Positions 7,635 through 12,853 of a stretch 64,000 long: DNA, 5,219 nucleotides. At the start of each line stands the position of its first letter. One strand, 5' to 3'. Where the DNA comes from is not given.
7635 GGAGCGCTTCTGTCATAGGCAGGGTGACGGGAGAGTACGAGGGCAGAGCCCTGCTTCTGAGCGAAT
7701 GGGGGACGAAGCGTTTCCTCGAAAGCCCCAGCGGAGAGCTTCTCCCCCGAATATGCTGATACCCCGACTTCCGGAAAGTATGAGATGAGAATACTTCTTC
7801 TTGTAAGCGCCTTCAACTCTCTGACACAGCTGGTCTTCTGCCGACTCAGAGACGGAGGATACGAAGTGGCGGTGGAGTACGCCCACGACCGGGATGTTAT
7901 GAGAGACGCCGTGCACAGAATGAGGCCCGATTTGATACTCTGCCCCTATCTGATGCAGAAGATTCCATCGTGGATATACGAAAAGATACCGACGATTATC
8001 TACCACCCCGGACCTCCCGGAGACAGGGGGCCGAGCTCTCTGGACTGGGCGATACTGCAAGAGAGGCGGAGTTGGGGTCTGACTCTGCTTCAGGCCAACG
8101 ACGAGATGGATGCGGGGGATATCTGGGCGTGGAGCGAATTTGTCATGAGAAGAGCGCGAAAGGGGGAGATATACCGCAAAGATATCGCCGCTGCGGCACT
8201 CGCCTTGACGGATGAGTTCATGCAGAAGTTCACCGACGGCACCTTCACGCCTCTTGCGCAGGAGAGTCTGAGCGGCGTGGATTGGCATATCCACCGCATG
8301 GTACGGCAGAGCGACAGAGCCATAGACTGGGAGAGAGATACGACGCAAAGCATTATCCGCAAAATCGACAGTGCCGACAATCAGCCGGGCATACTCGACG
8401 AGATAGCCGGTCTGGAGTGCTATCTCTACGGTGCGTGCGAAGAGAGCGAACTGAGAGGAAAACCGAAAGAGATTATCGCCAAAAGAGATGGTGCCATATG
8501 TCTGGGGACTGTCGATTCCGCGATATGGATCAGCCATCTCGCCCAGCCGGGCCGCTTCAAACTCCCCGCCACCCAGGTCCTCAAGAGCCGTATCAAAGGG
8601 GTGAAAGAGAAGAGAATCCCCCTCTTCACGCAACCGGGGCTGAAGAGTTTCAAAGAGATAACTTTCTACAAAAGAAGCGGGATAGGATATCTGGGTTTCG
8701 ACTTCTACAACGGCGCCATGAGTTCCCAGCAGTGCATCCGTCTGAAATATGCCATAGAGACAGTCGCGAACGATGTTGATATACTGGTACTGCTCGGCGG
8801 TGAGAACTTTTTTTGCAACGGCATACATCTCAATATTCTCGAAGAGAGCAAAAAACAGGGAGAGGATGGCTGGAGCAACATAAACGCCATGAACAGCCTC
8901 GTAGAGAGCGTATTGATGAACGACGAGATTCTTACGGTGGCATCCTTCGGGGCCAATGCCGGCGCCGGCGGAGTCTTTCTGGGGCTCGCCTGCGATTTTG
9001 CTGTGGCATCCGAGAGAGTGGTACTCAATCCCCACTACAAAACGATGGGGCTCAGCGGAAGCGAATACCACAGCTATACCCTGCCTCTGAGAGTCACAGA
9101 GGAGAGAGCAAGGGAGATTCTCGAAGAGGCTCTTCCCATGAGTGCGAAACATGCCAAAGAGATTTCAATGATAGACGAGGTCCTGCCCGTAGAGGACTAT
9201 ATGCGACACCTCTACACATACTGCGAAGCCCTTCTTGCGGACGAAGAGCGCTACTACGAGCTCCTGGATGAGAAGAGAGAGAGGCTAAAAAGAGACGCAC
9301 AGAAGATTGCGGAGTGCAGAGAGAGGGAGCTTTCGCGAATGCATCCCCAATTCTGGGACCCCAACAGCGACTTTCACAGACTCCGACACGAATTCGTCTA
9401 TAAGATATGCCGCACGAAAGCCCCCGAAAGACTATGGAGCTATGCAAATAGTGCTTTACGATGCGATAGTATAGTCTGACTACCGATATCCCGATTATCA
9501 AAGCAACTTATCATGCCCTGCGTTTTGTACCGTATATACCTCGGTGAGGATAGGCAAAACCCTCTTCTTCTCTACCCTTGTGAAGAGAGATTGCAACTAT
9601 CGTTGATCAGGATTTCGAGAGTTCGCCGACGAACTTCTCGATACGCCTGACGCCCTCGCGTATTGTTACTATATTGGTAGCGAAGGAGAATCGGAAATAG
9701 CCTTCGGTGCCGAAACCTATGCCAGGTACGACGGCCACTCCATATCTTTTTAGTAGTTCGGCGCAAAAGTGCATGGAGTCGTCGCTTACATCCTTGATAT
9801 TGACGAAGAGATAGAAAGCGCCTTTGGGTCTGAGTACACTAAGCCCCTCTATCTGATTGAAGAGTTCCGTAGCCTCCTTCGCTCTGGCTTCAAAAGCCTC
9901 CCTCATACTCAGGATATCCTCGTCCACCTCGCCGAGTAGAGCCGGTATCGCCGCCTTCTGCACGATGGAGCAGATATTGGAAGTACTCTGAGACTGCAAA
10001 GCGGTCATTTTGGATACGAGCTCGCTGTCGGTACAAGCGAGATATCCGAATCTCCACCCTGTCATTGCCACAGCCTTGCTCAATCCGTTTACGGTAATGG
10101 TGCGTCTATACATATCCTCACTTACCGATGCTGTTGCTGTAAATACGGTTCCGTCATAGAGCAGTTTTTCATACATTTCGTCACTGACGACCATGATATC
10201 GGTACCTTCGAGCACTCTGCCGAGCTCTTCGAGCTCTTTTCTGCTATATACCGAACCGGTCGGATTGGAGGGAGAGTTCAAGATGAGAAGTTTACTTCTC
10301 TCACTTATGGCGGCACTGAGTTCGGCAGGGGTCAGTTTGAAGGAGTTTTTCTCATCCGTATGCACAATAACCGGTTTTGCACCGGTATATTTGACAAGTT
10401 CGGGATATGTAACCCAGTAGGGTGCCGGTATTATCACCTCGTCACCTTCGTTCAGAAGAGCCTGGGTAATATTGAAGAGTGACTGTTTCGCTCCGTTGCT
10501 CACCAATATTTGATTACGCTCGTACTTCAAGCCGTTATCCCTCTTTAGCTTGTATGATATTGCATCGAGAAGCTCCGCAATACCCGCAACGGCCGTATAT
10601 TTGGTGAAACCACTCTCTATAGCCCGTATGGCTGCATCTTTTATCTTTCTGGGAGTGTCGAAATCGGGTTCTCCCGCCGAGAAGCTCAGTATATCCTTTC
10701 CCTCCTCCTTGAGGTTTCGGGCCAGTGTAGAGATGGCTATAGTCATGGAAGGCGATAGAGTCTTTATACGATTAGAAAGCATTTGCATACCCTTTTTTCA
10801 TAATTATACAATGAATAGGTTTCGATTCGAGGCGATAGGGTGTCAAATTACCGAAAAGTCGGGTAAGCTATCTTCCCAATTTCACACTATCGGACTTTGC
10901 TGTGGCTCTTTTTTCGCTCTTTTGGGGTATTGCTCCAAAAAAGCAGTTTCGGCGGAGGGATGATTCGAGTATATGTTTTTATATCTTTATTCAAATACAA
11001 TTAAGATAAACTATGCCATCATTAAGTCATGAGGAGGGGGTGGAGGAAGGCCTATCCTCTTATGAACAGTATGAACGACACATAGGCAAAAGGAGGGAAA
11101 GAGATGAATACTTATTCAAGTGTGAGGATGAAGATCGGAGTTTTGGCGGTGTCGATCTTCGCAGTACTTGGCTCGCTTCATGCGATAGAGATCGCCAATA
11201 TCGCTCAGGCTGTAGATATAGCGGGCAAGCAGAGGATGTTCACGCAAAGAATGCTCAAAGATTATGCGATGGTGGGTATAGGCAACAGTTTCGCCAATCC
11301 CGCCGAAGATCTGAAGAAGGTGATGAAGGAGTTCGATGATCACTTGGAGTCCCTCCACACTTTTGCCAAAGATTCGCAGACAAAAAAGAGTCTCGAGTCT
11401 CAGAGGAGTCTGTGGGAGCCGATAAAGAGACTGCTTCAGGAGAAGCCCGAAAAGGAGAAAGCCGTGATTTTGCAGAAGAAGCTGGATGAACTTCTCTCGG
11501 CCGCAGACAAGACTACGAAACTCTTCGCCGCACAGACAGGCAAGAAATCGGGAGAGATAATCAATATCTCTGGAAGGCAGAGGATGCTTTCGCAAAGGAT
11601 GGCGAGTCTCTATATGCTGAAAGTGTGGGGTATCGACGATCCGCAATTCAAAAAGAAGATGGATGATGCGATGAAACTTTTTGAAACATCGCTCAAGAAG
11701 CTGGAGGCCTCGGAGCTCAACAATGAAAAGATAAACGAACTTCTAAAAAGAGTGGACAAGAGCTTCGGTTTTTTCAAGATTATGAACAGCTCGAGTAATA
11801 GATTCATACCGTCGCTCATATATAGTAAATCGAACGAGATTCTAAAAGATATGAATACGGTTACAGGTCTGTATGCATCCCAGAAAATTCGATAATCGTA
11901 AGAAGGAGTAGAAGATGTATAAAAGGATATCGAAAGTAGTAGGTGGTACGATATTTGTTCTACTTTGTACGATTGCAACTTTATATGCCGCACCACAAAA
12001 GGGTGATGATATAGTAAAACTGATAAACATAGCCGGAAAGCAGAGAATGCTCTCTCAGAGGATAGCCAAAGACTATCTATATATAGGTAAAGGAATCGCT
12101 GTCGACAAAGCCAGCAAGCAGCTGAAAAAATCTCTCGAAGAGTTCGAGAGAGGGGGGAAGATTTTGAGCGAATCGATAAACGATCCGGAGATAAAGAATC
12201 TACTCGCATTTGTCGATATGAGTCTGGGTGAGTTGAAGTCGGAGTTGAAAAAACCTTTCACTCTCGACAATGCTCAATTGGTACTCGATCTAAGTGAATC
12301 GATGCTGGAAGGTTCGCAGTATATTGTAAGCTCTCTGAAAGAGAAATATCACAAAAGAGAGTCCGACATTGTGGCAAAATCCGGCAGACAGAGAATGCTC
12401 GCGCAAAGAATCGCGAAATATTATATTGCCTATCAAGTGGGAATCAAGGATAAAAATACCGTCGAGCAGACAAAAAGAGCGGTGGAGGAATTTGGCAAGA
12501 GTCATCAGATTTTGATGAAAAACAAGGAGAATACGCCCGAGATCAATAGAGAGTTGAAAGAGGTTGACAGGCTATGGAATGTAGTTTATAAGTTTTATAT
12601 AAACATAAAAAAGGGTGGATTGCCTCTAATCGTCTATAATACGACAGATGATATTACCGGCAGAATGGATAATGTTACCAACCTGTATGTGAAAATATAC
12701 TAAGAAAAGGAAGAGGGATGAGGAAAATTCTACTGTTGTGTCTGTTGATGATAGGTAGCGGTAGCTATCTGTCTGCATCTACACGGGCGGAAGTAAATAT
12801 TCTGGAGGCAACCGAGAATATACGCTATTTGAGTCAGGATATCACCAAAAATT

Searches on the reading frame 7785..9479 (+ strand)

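Call 53: search_protein_families(library=pfam, proteins=[window:7785-9479:+], max_evalue=0.0001)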
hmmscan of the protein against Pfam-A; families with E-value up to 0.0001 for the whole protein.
window:7785-9479:+ (564 aa): 3 families
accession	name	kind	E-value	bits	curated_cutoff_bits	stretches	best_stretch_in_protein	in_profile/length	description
PF00378.25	ECH_1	-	1.8e-17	63.9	27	1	312-502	20-209/251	Enoyl-CoA hydratase/isomerase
PF02911.23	Formyl_trans_C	-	1.1e-09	38.9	21.1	1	174-268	3-98/100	Formyl transferase, C-terminal domain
PF00551.24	Formyl_trans_N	-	1.5e-05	25.2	26.1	1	39-117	71-152/181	Formyl transferase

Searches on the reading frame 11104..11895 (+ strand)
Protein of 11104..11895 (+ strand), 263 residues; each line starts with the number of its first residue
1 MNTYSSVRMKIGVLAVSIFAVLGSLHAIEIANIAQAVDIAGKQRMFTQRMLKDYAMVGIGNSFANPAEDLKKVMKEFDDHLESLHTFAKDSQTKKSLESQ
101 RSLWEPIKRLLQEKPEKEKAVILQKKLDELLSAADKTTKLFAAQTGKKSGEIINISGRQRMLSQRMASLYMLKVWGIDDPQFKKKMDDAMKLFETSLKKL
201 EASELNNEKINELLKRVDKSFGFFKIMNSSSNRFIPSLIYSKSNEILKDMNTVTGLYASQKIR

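Call 53: search_protein_families(library=pfam, proteins=[window:11104-11895:+], max_evalue=0.0001)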
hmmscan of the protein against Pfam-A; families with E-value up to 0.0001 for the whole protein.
window:11104-11895:+ (263 aa): 1 family
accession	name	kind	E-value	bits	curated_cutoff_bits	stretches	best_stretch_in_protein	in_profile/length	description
PF13675.11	PilJ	-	8.4e-22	77.8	26.6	2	146-207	6-68/114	Type IV pili methyl-accepting chemotaxis transducer N-term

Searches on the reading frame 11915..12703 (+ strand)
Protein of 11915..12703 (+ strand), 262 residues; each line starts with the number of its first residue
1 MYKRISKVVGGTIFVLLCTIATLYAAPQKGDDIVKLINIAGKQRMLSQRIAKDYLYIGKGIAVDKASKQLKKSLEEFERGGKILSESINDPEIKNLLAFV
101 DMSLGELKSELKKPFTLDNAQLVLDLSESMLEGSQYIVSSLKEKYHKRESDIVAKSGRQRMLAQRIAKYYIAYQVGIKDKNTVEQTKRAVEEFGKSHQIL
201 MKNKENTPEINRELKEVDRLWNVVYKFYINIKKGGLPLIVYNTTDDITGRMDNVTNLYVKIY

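Call 53: search_protein_families(library=pfam, proteins=[window:11915-12703:+], max_evalue=0.0001)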
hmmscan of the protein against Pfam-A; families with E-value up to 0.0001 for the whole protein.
window:11915-12703:+ (262 aa): 1 family
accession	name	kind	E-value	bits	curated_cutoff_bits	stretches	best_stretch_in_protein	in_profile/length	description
PF13675.11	PilJ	-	1.4e-20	73.9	26.6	2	36-87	12-64/114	Type IV pili methyl-accepting chemotaxis transducer N-term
